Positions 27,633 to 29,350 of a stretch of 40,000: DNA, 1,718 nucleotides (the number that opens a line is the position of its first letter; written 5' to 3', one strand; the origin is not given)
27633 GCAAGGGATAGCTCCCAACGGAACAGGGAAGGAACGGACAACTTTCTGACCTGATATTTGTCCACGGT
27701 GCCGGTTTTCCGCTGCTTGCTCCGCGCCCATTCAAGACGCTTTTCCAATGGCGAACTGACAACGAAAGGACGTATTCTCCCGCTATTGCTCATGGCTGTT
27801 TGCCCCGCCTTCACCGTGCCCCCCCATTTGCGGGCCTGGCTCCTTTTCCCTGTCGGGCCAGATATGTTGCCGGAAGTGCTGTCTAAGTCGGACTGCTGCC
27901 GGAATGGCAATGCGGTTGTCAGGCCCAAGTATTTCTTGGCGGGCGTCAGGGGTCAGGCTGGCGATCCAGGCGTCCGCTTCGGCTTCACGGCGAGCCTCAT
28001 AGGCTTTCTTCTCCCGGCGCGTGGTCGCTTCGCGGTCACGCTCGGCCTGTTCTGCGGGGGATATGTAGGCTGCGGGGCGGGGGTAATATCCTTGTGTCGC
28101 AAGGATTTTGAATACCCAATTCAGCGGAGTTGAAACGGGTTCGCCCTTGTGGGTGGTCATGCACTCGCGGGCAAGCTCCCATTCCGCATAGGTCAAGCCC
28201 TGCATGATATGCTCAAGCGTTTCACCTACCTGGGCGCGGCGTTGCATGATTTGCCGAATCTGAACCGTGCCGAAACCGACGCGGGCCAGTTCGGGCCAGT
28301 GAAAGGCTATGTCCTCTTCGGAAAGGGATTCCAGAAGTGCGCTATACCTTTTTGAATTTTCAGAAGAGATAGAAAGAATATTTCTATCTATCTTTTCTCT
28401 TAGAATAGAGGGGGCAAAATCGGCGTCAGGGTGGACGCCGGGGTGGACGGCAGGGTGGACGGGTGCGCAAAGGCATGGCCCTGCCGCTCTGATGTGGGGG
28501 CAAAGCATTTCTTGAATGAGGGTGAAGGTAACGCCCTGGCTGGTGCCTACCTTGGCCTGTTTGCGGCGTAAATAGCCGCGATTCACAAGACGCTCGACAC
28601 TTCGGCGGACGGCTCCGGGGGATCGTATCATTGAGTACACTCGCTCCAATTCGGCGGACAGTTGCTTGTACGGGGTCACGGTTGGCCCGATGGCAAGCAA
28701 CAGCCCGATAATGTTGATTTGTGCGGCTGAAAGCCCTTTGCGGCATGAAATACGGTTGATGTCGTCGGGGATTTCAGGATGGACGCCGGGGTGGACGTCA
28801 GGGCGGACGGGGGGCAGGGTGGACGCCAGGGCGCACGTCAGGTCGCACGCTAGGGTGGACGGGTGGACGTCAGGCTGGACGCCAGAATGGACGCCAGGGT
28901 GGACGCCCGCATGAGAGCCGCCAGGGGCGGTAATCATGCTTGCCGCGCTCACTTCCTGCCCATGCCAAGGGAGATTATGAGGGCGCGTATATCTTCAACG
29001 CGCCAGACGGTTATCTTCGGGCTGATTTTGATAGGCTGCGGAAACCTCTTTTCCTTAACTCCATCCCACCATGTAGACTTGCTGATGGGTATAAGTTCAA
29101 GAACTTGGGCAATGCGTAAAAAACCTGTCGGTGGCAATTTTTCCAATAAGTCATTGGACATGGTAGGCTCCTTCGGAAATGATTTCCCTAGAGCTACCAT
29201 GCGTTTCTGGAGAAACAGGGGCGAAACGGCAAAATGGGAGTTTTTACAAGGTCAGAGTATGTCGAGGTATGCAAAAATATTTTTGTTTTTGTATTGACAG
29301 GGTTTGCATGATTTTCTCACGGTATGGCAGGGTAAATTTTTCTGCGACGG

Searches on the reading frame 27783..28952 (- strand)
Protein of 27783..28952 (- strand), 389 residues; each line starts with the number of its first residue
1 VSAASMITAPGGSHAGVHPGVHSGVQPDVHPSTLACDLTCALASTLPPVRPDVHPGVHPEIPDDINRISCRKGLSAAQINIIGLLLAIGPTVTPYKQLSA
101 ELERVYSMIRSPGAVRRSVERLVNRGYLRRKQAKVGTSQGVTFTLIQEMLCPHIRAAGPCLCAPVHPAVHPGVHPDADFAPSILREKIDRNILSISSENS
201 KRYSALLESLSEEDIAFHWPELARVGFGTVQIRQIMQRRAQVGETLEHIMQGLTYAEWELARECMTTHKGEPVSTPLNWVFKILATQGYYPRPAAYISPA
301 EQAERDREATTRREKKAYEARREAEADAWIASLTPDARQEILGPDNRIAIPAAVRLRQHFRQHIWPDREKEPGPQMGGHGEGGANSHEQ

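Call 6: search_protein_families(library=pfam, proteins=[window:27783-28952:-], max_evalue=0.01)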
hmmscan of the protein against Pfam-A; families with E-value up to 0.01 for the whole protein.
window:27783-28952:- (389 aa): 0 families

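Call 15: find_homologous_proteins(query=window:27783-28952:-)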
Query window:27783-28952:- (389 aa): 169 proteins with E <= 0.001 among 8000 candidates; the best 120 are listed.
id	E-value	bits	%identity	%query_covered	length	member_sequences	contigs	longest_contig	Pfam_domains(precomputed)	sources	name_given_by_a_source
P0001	9.8e-255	863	98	99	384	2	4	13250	-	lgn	-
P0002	8.0e-220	748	88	98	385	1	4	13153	-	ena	-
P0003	4.8e-208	709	83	97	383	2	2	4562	-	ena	-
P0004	7.5e-206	702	83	97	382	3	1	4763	-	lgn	-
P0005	3.8e-202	690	84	93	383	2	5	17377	-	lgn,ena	-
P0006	1.1e-199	682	81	97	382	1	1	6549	-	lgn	-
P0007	2.3e-197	674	81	98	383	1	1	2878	-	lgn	-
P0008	8.1e-192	656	81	93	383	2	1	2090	-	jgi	-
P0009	2.5e-186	638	76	97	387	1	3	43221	-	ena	-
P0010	4.8e-179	614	75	96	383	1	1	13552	-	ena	-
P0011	6.8e-130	452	61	95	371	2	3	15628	-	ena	-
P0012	2.6e-122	427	57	95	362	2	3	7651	-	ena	-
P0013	3.3e-122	427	57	95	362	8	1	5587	-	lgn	-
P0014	1.0e-118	415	55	95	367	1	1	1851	-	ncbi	-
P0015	1.6e-118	414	59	93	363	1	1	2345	-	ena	-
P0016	1.8e-114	401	57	94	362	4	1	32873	-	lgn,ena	-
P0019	1.4e-104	369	50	95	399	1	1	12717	-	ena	-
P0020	4.5e-104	367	52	88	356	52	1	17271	-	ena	-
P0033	1.9e-83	299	44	90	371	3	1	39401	-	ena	-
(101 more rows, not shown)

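Call 17: find_related_loci(query=A1, collection=genome_contigs, flank=6000)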
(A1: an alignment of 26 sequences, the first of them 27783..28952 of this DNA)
Query A1 (389 aa) in genome_contigs; peptide patterns used: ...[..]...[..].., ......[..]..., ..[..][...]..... (x = any residue, [..] = any of these).
55 stretches matched a pattern; 42 encode a relative of the query (tblastn E <= 1e-3); 42 distinct loci.
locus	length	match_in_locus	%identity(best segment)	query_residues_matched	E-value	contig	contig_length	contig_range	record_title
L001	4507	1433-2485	46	17-365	4e-93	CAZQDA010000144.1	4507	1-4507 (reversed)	MAG TPA_asm: uncultured Christensenella sp. isolate SRP242652_co1_59 genome assembly, contig: NODE_16591_length_4507_cov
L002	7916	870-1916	41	13-367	5e-85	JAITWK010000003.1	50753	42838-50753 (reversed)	MAG: Deltaproteobacteria bacterium isolate TD116_bin81 k119_1324383, whole genome shotgun sequence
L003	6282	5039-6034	46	31-367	9e-81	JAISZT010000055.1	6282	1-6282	MAG: Desulfovibrio sp. isolate Ncb351_bin103 k119_564767, whole genome shotgun sequence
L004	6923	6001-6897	43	36-342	2e-80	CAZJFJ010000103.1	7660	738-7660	MAG TPA_asm: uncultured Desulfovibrionaceae bacterium isolate SRP192927_co4_1032 genome assembly, contig: NODE_25181_len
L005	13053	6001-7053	42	17-366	7e-74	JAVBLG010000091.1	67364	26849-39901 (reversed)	MAG: Desulfovibrionaceae bacterium isolate EPI_MAG_00017 c_000001762245, whole genome shotgun sequence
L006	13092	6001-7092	37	14-366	3e-72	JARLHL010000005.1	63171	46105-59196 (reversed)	MAG: Desulfocapsaceae bacterium isolate MAG_CA64 MetaCoAG_Bin_64_Anoxic_k141_50294, whole genome shotgun sequence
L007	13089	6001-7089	40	12-366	3e-71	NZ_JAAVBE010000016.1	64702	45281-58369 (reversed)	MAG: Desulfovibrio sp. isolate Mgla_MAG_3-bin_11 c_000000035062, whole genome shotgun sequence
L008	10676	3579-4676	39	12-382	2e-70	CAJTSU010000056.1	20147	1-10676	MAG TPA_asm: uncultured Mailhella sp. isolate MGBC107932 genome assembly, contig: MGBC107932.56, whole genome shotgun se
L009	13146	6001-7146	37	17-384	3e-70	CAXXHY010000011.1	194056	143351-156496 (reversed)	MAG: Desulfovibrionaceae bacterium isolate 0e13dead-c97d-465e-96e4-3b16588dd403 genome assembly, contig: contig_11, whol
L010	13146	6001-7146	35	17-384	3e-69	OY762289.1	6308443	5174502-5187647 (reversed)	MAG: Desulfovibrionaceae bacterium isolate 1e2121d5-5174-4668-bae3-9852897706ae genome assembly, chromosome: 1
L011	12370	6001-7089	41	12-366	2e-68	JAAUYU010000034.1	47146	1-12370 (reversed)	MAG: Desulfovibrio sp. isolate Mgla_MAG_47-bin_26 c_000000037102, whole genome shotgun sequence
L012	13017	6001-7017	40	11-346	2e-67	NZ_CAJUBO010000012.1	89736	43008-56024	MAG: uncultured Desulfovibrio sp. isolate MGBC126123, whole genome shotgun sequence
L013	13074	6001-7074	39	9-366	3e-67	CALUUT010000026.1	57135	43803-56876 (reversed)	MAG: uncultured Desulfovibrionaceae bacterium isolate E02__bin324 genome assembly, contig: E02__k127_3944247, whole geno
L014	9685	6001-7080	39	15-366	2e-66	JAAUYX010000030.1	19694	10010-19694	MAG: Desulfovibrio sp. isolate Mgla_MAG_47-bin_3 c_000000004974, whole genome shotgun sequence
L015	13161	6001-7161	35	2-373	2e-64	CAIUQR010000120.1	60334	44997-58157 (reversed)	MAG: uncultured delta proteobacterium isolate VK4_bin-1304 genome assembly, contig: bin-1304:120/155, whole genome shotg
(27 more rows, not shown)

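Call 21: find_encoding_contigs(protein=P0009, flank=5000, max_places=2)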
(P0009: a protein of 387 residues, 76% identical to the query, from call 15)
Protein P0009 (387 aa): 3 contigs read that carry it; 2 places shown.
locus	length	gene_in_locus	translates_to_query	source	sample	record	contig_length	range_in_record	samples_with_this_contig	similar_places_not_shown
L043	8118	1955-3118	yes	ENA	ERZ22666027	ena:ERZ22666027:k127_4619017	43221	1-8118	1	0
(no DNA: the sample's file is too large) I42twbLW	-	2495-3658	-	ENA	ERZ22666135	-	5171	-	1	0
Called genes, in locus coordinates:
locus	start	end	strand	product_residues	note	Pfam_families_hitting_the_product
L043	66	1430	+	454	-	PF13356:Arm-DNA-bind_3, PF22022:Phage_int_M, PF00589:Phage_integrase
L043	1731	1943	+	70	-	PF05930:Phage_AlpA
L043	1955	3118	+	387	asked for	-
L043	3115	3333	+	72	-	-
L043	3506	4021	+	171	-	-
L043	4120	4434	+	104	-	PF21983:NikA-like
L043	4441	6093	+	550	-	PF03432:Relaxase, PF22863:TraI_middle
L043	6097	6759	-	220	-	-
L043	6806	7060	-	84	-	PF13560:HTH_31, PF01381:HTH_3, PF12844:HTH_19, PF13443:HTH_26 (weak)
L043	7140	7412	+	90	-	PF07022:Phage_CI_repr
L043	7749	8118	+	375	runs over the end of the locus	-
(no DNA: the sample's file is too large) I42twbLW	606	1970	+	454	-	PF13356:Arm-DNA-bind_3, PF22022:Phage_int_M, PF00589:Phage_integrase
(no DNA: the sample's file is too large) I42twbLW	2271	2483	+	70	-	PF05930:Phage_AlpA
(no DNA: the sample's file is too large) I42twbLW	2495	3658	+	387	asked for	-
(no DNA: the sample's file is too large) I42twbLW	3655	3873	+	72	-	-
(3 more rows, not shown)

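Call 22: find_encoding_contigs(protein=P0005, flank=5000, max_places=2)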
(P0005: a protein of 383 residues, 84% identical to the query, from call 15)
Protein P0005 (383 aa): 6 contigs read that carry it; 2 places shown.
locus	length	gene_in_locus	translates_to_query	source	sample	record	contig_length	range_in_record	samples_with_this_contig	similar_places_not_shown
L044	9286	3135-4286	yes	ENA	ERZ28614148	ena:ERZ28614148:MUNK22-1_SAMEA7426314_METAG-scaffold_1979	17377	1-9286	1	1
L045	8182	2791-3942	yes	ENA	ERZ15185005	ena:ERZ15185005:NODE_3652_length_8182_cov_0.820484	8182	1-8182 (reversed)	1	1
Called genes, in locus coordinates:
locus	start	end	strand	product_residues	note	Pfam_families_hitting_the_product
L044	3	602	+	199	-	?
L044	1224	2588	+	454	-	PF13356:Arm-DNA-bind_3, PF22022:Phage_int_M, PF00589:Phage_integrase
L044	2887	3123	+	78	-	PF05930:Phage_AlpA (weak)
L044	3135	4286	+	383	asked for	-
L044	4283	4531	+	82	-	-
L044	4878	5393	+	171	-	PF01464:SLT (weak)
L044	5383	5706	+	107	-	PF21983:NikA-like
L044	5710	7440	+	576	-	PF03432:Relaxase, PF22863:TraI_middle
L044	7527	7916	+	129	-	PF06296:RelE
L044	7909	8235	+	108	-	PF01381:HTH_3 (weak)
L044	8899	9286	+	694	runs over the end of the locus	PF12083:DUF3560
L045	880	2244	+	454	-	PF13356:Arm-DNA-bind_3, PF22022:Phage_int_M, PF00589:Phage_integrase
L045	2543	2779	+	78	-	PF05930:Phage_AlpA (weak)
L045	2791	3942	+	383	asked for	-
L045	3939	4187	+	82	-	-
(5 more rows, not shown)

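Call 23: find_encoding_contigs(protein=P0010, flank=5000, max_places=2)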
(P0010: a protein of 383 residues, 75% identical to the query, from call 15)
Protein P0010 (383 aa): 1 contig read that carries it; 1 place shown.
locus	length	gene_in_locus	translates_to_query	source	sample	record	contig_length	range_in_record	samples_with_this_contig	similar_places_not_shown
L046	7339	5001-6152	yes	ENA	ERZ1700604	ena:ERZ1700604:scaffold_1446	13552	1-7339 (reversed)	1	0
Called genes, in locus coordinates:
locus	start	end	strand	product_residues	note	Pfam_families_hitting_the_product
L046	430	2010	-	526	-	PF01425:Amidase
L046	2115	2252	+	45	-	-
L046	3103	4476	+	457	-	PF13356:Arm-DNA-bind_3, PF22022:Phage_int_M, PF00589:Phage_integrase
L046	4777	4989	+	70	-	PF05930:Phage_AlpA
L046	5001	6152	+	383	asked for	-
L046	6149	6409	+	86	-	-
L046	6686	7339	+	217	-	PF01464:SLT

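Call 27: find_encoding_contigs(protein=P0011, flank=5000, max_places=1)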
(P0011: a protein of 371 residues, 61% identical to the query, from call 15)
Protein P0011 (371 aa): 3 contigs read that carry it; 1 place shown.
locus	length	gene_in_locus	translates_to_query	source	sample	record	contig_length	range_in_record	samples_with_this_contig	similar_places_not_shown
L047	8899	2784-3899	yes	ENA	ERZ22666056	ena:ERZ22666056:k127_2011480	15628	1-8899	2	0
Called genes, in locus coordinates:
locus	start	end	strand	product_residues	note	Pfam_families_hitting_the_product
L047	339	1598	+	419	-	PF13356:Arm-DNA-bind_3, PF22022:Phage_int_M, PF00589:Phage_integrase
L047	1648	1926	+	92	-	PF04365:BrnT_toxin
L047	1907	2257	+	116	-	PF14384:BrnA_antitoxin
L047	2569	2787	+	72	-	PF05930:Phage_AlpA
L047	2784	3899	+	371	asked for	-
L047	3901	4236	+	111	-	PF17273:DUF5338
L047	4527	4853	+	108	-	PF21983:NikA-like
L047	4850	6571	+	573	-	PF03432:Relaxase, PF22863:TraI_middle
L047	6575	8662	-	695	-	PF22879:AIPR_N, PF10592:AIPR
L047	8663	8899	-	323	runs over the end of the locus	PF14390:DUF4420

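Call 28: find_encoding_contigs(protein=P0016, flank=5000, max_places=1)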
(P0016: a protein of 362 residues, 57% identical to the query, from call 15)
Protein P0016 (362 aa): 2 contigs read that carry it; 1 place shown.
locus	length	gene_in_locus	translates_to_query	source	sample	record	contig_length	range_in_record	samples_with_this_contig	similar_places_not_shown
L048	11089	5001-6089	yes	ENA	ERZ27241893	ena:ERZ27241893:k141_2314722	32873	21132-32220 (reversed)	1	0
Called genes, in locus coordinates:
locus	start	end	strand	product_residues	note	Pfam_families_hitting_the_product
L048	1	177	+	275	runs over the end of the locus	?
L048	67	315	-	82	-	-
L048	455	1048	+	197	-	-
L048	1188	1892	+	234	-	PF01259:SAICAR_synt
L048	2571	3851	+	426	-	PF13356:Arm-DNA-bind_3, PF22022:Phage_int_M, PF00589:Phage_integrase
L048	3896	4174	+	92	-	PF04365:BrnT_toxin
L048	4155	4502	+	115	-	PF14384:BrnA_antitoxin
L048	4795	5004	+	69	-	PF05930:Phage_AlpA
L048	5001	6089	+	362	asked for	-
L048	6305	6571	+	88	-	-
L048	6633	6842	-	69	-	PF00403:HMA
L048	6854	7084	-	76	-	PF04023:FeoA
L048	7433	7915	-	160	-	PF00376:MerR, PF13411:MerR_1, PF09278:MerR-DNA-bind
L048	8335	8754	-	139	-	-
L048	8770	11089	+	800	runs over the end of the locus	PF00403:HMA (weak), PF00122:E1-E2_ATPase, PF00702:Hydrolase, PF08282:Hydrolase_3 (faint)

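Call 29: find_encoding_contigs(protein=P0019, flank=5000, max_places=1)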
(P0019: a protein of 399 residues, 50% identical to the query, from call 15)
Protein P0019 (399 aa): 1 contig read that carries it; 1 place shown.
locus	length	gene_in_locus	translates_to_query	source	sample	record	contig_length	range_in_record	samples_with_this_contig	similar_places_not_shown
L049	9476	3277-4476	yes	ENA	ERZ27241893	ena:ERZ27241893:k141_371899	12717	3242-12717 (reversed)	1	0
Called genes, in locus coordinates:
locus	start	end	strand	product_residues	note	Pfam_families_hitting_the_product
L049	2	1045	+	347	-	?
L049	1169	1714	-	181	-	-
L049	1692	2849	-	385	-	-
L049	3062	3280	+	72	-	PF05930:Phage_AlpA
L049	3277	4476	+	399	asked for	-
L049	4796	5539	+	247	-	PF01464:SLT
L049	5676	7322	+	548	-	PF03432:Relaxase, PF22863:TraI_middle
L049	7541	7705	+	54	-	PF00196:GerE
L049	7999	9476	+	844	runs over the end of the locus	PF13401:AAA_22 (weak), PF00196:GerE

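Call 30: find_encoding_contigs(protein=P0020, flank=5000, max_places=1)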
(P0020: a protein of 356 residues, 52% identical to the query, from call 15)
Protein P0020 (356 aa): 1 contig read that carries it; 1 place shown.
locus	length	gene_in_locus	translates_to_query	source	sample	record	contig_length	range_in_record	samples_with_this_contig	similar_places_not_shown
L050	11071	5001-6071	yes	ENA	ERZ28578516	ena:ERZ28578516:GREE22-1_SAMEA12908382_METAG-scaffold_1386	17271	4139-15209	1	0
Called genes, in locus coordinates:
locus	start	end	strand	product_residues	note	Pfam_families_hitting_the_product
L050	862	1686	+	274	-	PF08501:Shikimate_dh_N, PF01488:Shikimate_DH (weak), PF18317:SDH_C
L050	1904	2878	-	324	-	PF01075:Glyco_transf_9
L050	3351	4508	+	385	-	PF13356:Arm-DNA-bind_3, PF22022:Phage_int_M, PF00589:Phage_integrase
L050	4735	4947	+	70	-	PF05930:Phage_AlpA (weak)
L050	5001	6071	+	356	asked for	-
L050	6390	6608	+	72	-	-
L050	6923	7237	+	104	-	PF21983:NikA-like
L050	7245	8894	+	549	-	PF03432:Relaxase, PF22863:TraI_middle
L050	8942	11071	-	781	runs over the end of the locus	-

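Call 31: find_encoding_contigs(protein=P0033, flank=5000, max_places=1)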
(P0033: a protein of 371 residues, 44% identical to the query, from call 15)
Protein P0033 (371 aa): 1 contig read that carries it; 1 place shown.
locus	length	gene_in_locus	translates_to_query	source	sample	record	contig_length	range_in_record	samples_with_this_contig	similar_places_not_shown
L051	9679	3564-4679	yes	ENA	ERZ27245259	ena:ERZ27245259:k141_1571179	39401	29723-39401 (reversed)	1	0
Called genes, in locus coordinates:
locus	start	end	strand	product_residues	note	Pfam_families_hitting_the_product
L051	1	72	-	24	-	?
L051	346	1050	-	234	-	-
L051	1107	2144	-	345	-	PF17761:DUF1016_N, PF06250:YhcG_C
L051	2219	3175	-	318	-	-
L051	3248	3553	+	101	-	-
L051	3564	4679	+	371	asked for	-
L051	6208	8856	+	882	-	PF00176:SNF2-rel_dom (weak), PF04851:ResIII (faint), PF00271:Helicase_C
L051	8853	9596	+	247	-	PF14335:DUF4391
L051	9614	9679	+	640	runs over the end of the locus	PF01555:N6_N4_Mtase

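Call 32: find_encoding_contigs(protein=P0002, flank=5000, max_places=1)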
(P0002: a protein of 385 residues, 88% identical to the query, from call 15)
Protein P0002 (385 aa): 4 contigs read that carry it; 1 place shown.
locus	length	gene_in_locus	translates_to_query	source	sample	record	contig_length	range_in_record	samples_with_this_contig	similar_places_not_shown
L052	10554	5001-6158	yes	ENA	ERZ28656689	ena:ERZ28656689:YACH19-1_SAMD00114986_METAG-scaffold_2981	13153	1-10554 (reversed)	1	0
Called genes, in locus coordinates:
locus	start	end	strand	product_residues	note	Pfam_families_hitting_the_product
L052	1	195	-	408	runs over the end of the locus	PF13356:Arm-DNA-bind_3, PF22022:Phage_int_M, PF00589:Phage_integrase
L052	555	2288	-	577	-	PF00749:tRNA-synt_1c, PF03950:tRNA-synt_1c_C, PF20974:tRNA-synt_1c_C2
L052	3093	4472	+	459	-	PF13356:Arm-DNA-bind_3, PF22022:Phage_int_M, PF00589:Phage_integrase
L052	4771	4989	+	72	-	PF05930:Phage_AlpA (weak)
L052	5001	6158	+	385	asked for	-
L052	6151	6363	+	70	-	-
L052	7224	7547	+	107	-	PF21983:NikA-like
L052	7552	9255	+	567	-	PF03432:Relaxase, PF22863:TraI_middle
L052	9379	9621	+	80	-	-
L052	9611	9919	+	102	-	PF05016:ParE_toxin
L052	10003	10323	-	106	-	-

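Call 40: search_protein_families(library=ncbifam, proteins=[window:27783-28952:-], max_evalue=0.1)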
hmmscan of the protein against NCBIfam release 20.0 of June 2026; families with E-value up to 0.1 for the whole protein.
window:27783-28952:- (389 aa): 0 families

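Call 45: predict_structure(alignment_id=A1)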
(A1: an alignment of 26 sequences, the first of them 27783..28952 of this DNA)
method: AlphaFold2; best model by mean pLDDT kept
length: 389 residues; sequences in the alignment: 26
mean_pLDDT: 72.9   pTM: 0.42
mean pLDDT of the five models: 72.9, 71.9, 71.6, 70.3, 67.5
residues with pLDDT >= 90: 179; 70-90: 72; 50-70: 25; < 50: 113
segments of 3 or more residues with pLDDT < 50: 1-4, 6-32, 38-69, 160-196, 375-379, 381-383, 385-389
pLDDT, mean of each block of 10 residues (from residue 1): 41 34 33 50 32 32 42 82 91 92 89 94 92 86 90 73 31 32 37 43 79 90 94 91 86 95 93 95 93 91 94 96 96 94 75 93 90 52 44
secondary structure, 60 per line:
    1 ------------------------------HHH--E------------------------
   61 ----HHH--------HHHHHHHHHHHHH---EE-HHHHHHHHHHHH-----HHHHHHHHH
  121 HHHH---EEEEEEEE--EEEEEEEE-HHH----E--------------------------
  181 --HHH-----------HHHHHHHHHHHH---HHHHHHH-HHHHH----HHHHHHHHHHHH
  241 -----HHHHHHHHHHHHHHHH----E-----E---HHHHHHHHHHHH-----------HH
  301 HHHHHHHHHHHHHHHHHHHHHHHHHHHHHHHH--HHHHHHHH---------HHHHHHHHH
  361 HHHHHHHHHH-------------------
elements in order: H76-88 H95-106 H112-124 E128-135 E138-145 H197-208 H212-218 H220-224 H229-240 H246-261 H276-287 H299-332 H335-342 H352-370

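Call 49: fold_search(model_id=the predicted structure, library=pdb)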
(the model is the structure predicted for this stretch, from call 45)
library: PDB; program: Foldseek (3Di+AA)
matches with E <= 10: 843; with E <= 0.001: 0
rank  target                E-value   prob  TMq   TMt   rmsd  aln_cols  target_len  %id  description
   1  5z7b_A                3.1e-02  0.60  0.15  0.27  21.0       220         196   14  Crystal structure of the VanR transcription factor in complex with vanillate (released 2018-08-29)
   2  5x11_H                4.3e-02  0.75  0.16  0.33  17.8       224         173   12  Crystal structure of Bacillus subtilis PadR in complex with operator DNA (released 2017-11-22)
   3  5z7b_B                4.8e-02  0.60  0.15  0.28  20.9       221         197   14  Crystal structure of the VanR transcription factor in complex with vanillate (released 2018-08-29)
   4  5x11_F                5.6e-02  0.69  0.16  0.32  18.0       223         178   12  Crystal structure of Bacillus subtilis PadR in complex with operator DNA (released 2017-11-22)
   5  5x11_D                5.9e-02  0.60  0.16  0.32  17.6       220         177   14  Crystal structure of Bacillus subtilis PadR in complex with operator DNA (released 2017-11-22)
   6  6fi9_A                6.3e-02  1.00  0.15  0.39   2.5        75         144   21  Crystal Structure of a zinc-responsive MarR family member, Lactococcus lactis ZitR (released 2019-02-20)
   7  5yhx_A                6.3e-02  1.00  0.15  0.38   2.9        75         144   20  Structure of Lactococcus lactis ZitR, wild type (released 2017-12-06)
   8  2co5_A                6.6e-02  1.00  0.15  0.56   2.4        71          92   18  F93 FROM STIV, a winged-helix DNA-binding protein (released 2006-05-31)
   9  2co5_B                9.2e-02  0.99  0.15  0.56   2.4        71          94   18  F93 FROM STIV, a winged-helix DNA-binding protein (released 2006-05-31)
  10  5x11_B                9.2e-02  0.47  0.16  0.31  18.8       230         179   12  Crystal structure of Bacillus subtilis PadR in complex with operator DNA (released 2017-11-22)
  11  4yif_C                1.0e-01  1.00  0.17  0.44   2.4        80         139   16  Crystal structure of Rv0880 (released 2015-06-10)
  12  5yhy                  1.0e-01  0.99  0.15  0.35   3.1        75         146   20  Structure of Lactococcus lactis ZitR, C30S mutant (released 2017-12-06)
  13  4rgu_B                1.0e-01  0.99  0.15  0.37   3.1        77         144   14  Crystal Structure of Putative MarR Family Transcriptional Regulator HcaR from Acinetobacter sp. ADP complexed with fer (released 2015-03-04)
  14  8ioi_A                1.0e-01  0.98  0.15  0.29   3.2        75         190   11  Crystal Structure of PadR- family transcriptional regulator Rv1176c from Mycobacterium tuberculosis H37Rv. (released 2024-03-13)
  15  3w6j_E                1.1e-01  0.99  0.15  0.32   3.0        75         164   16  Crystal structure of ScpAB core complex (released 2013-04-24)
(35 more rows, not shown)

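Call 63: search_protein_families(library=pfam, proteins=[L047:3901-4236:+, L048:6305-6571:+], max_evalue=0.1)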
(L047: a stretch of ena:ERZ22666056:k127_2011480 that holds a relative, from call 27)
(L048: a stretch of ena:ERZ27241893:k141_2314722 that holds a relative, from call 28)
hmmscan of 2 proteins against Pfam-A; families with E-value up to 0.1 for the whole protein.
L047:3901-4236:+ (111 aa): 2 families
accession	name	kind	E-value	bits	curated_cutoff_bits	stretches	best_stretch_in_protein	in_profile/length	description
PF17273.7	DUF5338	-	4e-13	49.7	25.9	1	13-61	19-67/69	Family of unknown function (DUF5338)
PF01498.24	HTH_Tnp_Tc3_2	-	0.083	13.6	31.5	0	34-81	14-60/72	Transposase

L048:6305-6571:+ (88 aa): 2 families
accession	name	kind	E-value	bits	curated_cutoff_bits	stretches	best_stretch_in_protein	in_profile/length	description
PF01396.24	Zn_ribbon_Top1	-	3.5e-05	23.9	32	1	52-85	5-31/39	Topoisomerase DNA binding C4 zinc finger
PF13408.12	Zn_ribbon_recom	-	0.095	13.5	25.3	0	53-81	10-32/58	Recombinase zinc beta ribbon domain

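Call 75: search_solved_structures(query=A1, max_evalue=1)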
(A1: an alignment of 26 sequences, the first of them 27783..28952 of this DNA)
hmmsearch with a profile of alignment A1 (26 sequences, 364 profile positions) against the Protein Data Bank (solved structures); distinct sequences matched with E-value up to 1: 1.
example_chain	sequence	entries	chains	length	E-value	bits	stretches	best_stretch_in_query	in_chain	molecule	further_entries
2fa5_A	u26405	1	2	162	0.52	12.5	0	100-120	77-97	transcriptional regulator marR/emrR family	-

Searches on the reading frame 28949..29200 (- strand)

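Call 6: search_protein_families(library=pfam, proteins=[window:28949-29200:-], max_evalue=0.01)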
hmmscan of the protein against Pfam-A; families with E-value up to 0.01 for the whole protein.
window:28949-29200:- (83 aa): 1 family
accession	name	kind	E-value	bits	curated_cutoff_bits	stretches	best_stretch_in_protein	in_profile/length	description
PF05930.18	Phage_AlpA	-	1e-07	32.2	21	1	26-71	2-47/51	Prophage CP4-57 regulatory protein (AlpA)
